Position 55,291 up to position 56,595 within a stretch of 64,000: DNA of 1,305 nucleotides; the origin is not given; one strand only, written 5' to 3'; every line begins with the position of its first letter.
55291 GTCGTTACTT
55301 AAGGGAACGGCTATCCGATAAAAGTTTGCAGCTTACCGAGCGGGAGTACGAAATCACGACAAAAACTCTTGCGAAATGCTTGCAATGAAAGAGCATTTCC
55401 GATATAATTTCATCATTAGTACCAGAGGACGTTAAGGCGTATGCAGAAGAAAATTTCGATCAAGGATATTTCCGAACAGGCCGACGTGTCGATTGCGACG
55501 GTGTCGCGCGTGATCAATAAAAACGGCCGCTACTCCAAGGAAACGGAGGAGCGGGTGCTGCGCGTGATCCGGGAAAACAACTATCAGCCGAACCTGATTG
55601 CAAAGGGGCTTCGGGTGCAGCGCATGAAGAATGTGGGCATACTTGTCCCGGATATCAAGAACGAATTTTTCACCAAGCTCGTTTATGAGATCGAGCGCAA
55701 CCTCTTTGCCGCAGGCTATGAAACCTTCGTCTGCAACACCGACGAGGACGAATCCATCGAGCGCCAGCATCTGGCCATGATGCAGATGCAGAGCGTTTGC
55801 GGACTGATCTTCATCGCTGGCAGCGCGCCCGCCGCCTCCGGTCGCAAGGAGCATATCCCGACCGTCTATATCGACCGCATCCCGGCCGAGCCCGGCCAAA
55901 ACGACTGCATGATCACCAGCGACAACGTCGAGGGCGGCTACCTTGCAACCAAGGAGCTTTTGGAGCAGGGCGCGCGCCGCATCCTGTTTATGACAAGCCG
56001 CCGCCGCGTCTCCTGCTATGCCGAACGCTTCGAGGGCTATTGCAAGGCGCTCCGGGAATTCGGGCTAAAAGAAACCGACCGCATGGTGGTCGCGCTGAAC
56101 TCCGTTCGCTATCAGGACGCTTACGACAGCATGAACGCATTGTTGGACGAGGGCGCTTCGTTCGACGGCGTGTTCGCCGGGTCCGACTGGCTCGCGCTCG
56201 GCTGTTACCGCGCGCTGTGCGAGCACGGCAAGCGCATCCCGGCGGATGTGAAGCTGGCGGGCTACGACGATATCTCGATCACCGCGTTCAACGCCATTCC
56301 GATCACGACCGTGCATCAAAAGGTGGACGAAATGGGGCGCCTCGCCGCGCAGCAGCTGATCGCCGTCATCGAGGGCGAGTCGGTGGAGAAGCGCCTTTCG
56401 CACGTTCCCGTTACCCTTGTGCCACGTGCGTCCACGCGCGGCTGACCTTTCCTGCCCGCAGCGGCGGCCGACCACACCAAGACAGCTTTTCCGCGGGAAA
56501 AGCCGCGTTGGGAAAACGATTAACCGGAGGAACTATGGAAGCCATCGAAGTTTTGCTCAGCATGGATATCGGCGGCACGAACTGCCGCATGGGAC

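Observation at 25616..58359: A 14-bp pseudo-palindromic operator recurs seven times and overlaps the +1 of four promoters, defining a regulon that includes the radical enzyme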

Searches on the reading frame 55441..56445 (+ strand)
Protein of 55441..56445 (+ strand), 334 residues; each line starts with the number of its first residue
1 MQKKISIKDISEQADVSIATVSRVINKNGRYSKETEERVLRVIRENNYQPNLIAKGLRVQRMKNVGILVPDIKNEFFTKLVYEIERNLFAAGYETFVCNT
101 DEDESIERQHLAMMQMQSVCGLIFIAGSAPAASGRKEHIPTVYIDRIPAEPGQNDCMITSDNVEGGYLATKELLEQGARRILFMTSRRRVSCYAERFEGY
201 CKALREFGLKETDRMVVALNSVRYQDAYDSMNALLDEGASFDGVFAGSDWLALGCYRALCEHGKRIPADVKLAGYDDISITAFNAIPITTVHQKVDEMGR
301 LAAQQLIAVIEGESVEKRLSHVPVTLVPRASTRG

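Call 16: search_protein_families(library=pfam, proteins=[window:55441-56445:+])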
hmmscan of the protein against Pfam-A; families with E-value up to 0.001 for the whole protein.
window:55441-56445:+ (334 aa): 4 families
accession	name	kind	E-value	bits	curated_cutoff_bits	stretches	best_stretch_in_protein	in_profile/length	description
PF00532.27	Peripla_BP_1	-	1e-30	107.6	22.2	1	64-323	3-274/281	Periplasmic binding proteins and sugar binding domain of LacI family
PF13377.12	Peripla_BP_3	-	1.2e-29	104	26.5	1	171-332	2-167/167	Periplasmic binding protein-like domain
PF13407.12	Peripla_BP_4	-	7e-17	62.3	35.1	1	65-313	1-257/258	Periplasmic binding protein domain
PF00356.27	LacI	-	2.8e-16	59.5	27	1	6-51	1-46/46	Bacterial regulatory proteins, lacI family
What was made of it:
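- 55441..56445 (+): LacI-family repressor (RbsR/PurR-like, not CcpA); proposed binder of all the sites. Pfam LacI HTH plus Peripla_BP domains (call 16).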

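Call 17: search_protein_families(library=ncbifam, proteins=[window:55441-56445:+])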
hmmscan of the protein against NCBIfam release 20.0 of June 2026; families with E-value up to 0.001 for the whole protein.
window:55441-56445:+ (334 aa): 18 families
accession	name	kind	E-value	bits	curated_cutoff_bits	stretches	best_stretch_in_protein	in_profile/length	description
NF047341.1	lactose_RbsR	equivalog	9.2e-69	232.3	382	1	3-333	1-329/331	ribose utilization transcriptional repressor RbsR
NF007743.0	PRK10423.1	equivalog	1.3e-60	205.3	531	1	6-331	3-329/330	ribose operon transcriptional repressor RbsR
NF007979.0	PRK10703.1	equivalog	2e-59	201.4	501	1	6-332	3-331/341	HTH-type transcriptional repressor PurR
TIGR01481.1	ccpA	equivalog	2.5e-46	158.6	442.35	1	4-333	2-330/330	catabolite control protein A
NF052440.1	TransRegGNTRPSEAE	equivalog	3.1e-46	158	400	1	3-332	4-333/333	HTH-type transcriptional regulator GntR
NF008002.0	PRK10727.1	equivalog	8.5e-45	153.3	557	1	6-331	3-328/341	HTH-type transcriptional regulator GalR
NF051853.1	TransRegUriRCory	equivalog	1.2e-44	152.8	550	1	7-333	3-325/327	transcriptional regulator UriR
NF008269.0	PRK11041.1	equivalog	1.3e-43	149.3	436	1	5-333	10-338/342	DNA-binding transcriptional regulator CytR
NF007449.0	PRK10014.1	subfamily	6.5e-43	147.1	310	1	2-328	4-340/342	Mal regulon transcriptional regulator MalI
TIGR02417.1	fruct_sucro_rep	subfamily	1.5e-42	146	389.55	1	7-329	2-326/327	D-fructose-responsive transcription factor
NF007706.0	PRK10401.1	equivalog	9.6e-42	143.5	555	1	5-331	2-328/346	HTH-type transcriptional regulator GalS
NF007075.0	PRK09526.1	subfamily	1.3e-41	142.7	340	1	2-332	3-331/358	LacI family DNA-binding transcriptional regulator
NF008452.0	PRK11303.1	equivalog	1.5e-38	132.9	385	1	7-320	3-319/332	catabolite repressor/activator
NF047913.1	TransRegIdnR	equivalog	2.6e-36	125.6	500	1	2-317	3-316/331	DNA-binding transcriptional regulator IdnR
TIGR02405.1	trehalos_R_Ecol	equivalog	1.4e-26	93.6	357.35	1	4-319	1-305/311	trehalose operon repressor TreR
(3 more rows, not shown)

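Call 18: search_solved_structures(query=window:55441-56445:+, max_evalue=1e-10, show_alignments=2)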
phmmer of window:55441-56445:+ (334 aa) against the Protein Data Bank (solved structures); distinct sequences matched with E-value up to 1e-10: 72 (the best 60 are shown).
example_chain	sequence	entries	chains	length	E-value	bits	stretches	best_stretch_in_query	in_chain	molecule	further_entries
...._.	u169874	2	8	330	1.3e-49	172.5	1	6-327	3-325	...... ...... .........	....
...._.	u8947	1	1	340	5.4e-45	157.3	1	6-330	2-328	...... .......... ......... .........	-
2pua_A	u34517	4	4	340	2.9e-44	154.9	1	6-330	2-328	PURINE REPRESSOR | PROTEIN (PURINE REPRESSOR)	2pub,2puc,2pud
1jft_A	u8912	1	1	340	3.7e-44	154.5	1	6-330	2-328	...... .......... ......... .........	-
2pue_A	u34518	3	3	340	5.4e-44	154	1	6-330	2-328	PROTEIN (PURINE REPRESSOR ) | PROTEIN (PURINE REPRESSOR)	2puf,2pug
1jfs_A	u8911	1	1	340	6.9e-44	153.6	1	6-330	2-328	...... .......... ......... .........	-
1bdi_A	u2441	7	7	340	6.9e-44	153.6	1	6-330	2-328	PROTEIN (PURINE REPRESSOR) | PROTEIN (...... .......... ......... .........)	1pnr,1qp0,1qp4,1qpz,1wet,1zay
1vpw_A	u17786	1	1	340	1.3e-43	152.7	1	6-330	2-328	PURINE REPRESSOR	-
1bdh_A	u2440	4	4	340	1.8e-43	152.3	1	6-330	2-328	PROTEIN (PURINE REPRESSOR) | PROTEIN (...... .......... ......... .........) | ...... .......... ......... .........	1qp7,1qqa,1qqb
3ctp_A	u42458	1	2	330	8.3e-42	146.8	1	6-330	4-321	Periplasmic binding protein/LacI transcriptional regulator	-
1rzr_G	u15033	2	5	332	4.1e-40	141.2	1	5-332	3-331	Glucose-resistance amylase regulator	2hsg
1zvv_A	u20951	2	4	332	8.3e-40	140.2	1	5-332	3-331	Glucose-resistance amylase regulator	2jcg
5ysz_A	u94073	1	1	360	3.1e-36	128.5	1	7-317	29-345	Transcriptional regulator, LacI family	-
3oqm_A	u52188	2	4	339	9.9e-35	123.6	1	5-333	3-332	Catabolite control protein A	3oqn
3oqo_A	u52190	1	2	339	9.9e-35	123.6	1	5-333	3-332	Catabolite control protein A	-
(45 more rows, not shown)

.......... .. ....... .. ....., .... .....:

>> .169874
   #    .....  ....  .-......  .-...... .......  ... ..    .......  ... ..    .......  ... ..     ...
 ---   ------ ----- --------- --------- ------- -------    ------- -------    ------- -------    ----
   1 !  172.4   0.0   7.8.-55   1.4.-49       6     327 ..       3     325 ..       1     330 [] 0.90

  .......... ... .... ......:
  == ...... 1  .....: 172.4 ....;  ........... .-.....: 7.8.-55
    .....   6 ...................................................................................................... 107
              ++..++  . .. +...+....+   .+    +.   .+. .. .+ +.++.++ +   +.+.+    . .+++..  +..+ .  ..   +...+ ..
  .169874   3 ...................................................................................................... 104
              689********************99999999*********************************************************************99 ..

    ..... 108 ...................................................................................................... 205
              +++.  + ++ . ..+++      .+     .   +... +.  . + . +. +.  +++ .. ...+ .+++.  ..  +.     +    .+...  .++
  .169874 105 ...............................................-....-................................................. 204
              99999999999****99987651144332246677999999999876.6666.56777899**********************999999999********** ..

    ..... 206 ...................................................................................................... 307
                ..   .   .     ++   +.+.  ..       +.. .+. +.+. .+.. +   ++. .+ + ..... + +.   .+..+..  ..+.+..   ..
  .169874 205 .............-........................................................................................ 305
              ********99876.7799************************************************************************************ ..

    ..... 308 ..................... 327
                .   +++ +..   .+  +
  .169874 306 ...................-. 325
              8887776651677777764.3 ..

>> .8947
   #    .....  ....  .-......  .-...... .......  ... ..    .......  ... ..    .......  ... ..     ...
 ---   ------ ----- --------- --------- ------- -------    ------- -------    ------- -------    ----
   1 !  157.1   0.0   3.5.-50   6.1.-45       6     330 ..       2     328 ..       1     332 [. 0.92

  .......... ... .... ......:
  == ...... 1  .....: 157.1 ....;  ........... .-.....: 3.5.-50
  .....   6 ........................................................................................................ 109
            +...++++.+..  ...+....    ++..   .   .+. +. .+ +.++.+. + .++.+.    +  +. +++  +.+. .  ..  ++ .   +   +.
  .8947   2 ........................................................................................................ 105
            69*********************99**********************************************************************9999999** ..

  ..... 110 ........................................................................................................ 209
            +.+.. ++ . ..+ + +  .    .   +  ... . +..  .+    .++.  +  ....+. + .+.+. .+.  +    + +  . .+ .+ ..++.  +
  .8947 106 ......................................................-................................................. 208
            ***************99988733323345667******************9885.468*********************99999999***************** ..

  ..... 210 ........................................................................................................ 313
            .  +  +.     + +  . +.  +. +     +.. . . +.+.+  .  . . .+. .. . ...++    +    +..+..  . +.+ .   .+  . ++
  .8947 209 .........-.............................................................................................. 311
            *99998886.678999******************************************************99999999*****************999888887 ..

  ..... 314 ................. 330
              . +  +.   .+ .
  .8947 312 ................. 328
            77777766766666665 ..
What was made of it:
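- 55441..56445 (+): NCBIfam and PDB comparisons (calls 17, 18).
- On LacI/GalR family transcription factor: Full-length alignment to the RbsR and PurR structures (call 18). In the phmmer alignment, the AKGL of the query aligns with the ARSL of PurR (call 18).
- Closest known: RbsR and PurR branch of the LacI/GalR family. Same: These are the best NCBIfam and PDB matches (calls 17, 18).
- In the alignment to PurR, the leucine of its AKGL hinge motif aligns with the leucine of PurR's ARSL (calls 16, 18).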

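Call 23: find_related_loci(query=window:55441-56445:+, collection=genome_contigs, flank=10000)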
Query window:55441-56445:+ (334 aa) in genome_contigs; peptide patterns used: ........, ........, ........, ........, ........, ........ (x = any residue, [..] = any of these).
105 stretches matched a pattern; 19 encode a relative of the query (tblastn E <= 1e-3); 19 distinct loci.
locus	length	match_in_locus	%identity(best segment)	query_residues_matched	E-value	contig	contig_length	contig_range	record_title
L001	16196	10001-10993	73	1-334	2e-168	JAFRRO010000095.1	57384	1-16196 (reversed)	MAG: Clostridia bacterium isolate RGIG2736 Goat_Omasum-4__c671244, whole genome shotgun sequence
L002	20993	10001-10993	74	1-334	6e-168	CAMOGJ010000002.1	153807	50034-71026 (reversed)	MAG: uncultured Clostridia bacterium isolate SRR873604_bin.123_metaWRAP_v1.3_MAG genome assembly, contig: NODE_62_length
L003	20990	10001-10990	73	1-333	3e-167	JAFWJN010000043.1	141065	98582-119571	MAG: Clostridia bacterium isolate RGIG5797 Sheep_Ileum-5__c143442, whole genome shotgun sequence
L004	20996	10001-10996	42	2-332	7e-86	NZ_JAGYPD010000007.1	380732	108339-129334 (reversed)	Bacillus sp. FJAT-50079 Scaffold7, whole genome shotgun sequence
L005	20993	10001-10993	42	2-332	7e-85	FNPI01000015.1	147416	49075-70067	Bacillus caseinilyticus strain SP genome assembly, contig: Ga0116971_115, whole genome shotgun sequence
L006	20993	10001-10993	41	2-332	2e-82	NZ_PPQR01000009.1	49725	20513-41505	Staphylococcus simiae strain CCUG 51256 3053c986-4193-4ef7-9124-b67535b4293d_c9, whole genome shotgun sequence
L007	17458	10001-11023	33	3-333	5e-42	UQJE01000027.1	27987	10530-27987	uncultured Blautia sp. isolate UMGS335 genome assembly, contig: NODE_329_length_27987_cov_3.70306, whole genome shotgun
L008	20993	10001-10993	52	2-332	1e-68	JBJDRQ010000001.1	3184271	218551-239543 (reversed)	Bacillus sp. N9 contig_1, whole genome shotgun sequence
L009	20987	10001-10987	27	1-327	1e-33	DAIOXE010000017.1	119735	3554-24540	MAG TPA_asm: Mucilaginibacter sp. isolate CTOTU41436 NODE_73_length_119735_cov_47.447694, whole genome shotgun sequence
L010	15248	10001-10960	28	2-318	1e-38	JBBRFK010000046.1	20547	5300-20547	MAG: Cytophagales bacterium isolate Co_metawrap_2562 Cmw_2562_k141_452642_length_20547_cov_25.6954, whole genome shotgun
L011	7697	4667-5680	28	2-332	6e-22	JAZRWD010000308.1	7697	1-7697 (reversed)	MAG: Candidatus Limivicinus sp. isolate T1900044952_TA20190005.MAGScoT_cleanbin_000068 SGB_3707_k141_1719245, whole geno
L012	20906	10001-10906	24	3-306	2e-16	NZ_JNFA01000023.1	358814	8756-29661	Listeria booriae strain FSL A5-0281 contig000023, whole genome shotgun sequence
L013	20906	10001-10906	24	3-306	3e-16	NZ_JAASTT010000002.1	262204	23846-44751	Listeria portnoyi strain FSL L7-1582 NODE_2_length_262204_cov_21.531265, whole genome shotgun sequence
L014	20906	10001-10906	23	3-306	4e-16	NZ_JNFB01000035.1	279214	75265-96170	Listeria newyorkensis strain FSL M6-0635 contig000035, whole genome shotgun sequence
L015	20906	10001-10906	24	3-306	6e-16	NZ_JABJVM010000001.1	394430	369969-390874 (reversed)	Listeria rustica strain FSL W9-0585 NODE_1_length_394430_cov_53.143453, whole genome shotgun sequence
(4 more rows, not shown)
